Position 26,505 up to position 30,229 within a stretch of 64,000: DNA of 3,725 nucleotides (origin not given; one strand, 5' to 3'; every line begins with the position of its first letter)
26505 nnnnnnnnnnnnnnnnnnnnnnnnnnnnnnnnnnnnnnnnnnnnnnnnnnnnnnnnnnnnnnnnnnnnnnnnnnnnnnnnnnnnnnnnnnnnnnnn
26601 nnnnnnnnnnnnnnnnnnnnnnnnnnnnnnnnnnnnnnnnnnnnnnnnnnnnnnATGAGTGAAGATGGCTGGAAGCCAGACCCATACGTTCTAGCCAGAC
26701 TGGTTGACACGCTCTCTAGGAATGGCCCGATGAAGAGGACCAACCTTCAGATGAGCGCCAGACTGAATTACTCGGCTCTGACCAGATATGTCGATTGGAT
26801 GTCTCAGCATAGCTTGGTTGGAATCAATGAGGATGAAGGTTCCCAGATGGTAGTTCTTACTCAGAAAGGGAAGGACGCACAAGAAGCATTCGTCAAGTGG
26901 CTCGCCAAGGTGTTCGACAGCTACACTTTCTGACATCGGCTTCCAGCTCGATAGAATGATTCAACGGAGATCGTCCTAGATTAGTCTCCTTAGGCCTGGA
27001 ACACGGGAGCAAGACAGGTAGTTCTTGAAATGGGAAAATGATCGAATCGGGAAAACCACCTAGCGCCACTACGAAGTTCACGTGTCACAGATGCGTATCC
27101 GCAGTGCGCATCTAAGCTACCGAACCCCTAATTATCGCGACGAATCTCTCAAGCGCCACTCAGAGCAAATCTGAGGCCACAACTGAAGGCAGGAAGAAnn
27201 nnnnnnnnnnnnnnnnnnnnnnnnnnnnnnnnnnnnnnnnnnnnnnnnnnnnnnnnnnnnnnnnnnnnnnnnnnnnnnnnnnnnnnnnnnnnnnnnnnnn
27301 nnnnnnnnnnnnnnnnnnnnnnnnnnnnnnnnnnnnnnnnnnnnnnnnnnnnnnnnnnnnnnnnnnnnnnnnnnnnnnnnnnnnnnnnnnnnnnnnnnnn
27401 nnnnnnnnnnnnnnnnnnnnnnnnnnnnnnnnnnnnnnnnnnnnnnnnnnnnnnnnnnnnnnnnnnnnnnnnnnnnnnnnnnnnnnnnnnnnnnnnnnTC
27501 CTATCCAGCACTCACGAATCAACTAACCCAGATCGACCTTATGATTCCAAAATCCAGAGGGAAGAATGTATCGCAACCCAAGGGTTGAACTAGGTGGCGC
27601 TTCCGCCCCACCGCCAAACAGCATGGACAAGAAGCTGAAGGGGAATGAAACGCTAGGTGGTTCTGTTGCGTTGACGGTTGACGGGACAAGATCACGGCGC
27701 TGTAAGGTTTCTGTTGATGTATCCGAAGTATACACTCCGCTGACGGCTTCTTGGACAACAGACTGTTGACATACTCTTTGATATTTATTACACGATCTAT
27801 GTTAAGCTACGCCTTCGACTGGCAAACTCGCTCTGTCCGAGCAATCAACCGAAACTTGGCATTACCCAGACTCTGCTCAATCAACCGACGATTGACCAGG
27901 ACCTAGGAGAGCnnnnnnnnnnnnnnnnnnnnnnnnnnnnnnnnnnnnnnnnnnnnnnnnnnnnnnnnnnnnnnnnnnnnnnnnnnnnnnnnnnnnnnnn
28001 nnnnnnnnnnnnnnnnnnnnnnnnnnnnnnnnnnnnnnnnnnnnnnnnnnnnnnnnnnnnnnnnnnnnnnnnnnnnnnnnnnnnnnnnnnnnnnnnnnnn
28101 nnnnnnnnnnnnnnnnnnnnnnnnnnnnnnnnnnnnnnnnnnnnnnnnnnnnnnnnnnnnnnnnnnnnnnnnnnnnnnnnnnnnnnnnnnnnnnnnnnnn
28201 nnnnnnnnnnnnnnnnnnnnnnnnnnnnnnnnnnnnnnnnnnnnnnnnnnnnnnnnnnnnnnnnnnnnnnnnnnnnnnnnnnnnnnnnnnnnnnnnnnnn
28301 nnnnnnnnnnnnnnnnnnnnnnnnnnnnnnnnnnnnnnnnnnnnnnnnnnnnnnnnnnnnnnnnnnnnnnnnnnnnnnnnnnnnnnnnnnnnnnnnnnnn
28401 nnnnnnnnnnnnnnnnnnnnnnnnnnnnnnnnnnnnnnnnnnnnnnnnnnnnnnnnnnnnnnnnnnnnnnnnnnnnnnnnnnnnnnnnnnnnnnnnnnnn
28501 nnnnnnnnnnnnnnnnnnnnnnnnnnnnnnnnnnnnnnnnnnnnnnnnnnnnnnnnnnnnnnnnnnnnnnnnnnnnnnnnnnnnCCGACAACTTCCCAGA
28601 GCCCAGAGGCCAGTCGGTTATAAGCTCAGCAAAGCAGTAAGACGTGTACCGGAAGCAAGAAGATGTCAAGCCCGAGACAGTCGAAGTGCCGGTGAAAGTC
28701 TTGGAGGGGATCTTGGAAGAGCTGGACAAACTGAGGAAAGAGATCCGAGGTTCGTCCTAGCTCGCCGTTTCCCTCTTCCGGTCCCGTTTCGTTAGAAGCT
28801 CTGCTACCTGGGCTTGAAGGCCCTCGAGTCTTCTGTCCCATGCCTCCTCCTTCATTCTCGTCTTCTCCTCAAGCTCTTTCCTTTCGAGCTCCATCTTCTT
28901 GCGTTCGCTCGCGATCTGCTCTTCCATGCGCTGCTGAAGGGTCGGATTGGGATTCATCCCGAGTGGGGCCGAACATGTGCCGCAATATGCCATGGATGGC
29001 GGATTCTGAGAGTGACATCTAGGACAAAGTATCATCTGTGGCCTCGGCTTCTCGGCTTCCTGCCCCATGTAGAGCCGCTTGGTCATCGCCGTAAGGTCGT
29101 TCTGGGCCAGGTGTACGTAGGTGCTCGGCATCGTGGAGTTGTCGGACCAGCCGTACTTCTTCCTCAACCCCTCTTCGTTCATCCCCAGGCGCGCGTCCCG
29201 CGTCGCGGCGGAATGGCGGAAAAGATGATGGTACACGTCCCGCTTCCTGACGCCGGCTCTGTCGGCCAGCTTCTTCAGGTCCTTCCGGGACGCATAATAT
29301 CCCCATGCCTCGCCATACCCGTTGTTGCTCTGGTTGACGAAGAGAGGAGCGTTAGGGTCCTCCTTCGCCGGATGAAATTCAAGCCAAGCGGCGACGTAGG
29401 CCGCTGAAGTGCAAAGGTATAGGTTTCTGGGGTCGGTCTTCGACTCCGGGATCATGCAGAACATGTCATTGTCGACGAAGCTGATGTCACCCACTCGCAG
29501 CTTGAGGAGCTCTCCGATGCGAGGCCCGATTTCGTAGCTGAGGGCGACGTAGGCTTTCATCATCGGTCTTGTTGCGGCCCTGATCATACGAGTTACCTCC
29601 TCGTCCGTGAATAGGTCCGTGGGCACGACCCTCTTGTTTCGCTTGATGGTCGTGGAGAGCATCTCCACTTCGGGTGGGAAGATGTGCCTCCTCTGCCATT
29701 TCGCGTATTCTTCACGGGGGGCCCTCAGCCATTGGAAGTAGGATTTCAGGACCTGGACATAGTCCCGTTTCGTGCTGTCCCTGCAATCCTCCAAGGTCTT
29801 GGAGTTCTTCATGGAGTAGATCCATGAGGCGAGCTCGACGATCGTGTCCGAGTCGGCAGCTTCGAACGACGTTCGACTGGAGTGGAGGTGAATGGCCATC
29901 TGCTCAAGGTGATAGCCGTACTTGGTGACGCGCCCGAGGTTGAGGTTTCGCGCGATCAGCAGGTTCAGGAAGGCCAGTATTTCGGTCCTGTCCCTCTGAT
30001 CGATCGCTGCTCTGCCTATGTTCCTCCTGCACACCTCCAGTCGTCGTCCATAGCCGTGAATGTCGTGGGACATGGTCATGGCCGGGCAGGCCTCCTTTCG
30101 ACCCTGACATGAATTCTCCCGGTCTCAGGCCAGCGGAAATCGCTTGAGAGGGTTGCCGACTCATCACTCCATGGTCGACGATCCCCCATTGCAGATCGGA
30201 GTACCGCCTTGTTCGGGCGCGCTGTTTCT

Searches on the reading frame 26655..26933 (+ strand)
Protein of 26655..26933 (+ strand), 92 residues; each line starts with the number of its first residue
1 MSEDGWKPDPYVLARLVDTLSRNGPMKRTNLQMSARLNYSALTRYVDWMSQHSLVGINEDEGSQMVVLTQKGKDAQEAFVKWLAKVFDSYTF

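Call 81: search_protein_families(library=pfam, proteins=[window:26655-26933:+], max_evalue=0.001)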
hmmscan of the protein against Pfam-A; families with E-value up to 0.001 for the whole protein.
window:26655-26933:+ (92 aa): 1 family
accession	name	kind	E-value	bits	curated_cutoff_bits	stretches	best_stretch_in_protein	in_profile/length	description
PF14947.12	HTH_45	-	4.2e-07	30.3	25.5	1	22-78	16-68/77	Winged helix-turn-helix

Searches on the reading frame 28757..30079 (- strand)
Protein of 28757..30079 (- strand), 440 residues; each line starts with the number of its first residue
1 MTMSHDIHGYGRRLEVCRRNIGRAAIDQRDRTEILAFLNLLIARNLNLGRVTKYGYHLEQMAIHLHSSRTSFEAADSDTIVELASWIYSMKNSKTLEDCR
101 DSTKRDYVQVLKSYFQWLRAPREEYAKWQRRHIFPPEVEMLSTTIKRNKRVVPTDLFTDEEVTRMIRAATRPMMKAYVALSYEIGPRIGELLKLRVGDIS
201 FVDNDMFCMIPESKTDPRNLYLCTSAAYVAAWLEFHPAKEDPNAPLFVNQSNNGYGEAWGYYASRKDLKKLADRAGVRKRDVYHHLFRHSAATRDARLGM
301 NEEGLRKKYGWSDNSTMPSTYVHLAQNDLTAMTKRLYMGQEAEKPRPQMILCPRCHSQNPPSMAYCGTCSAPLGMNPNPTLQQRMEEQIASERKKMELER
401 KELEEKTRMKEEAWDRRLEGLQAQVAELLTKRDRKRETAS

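Call 81: search_protein_families(library=pfam, proteins=[window:28757-30079:-], max_evalue=0.001)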
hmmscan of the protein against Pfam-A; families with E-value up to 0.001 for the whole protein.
window:28757-30079:- (440 aa): 2 families
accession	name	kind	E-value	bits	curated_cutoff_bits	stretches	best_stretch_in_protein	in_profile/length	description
PF00589.27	Phage_integrase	-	1.5e-15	57.8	27.1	1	158-326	4-170/172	Phage integrase family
PF24463.1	DUF7577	-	0.00066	19.7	28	0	351-373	4-26/27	Domain of unknown function (DUF7577)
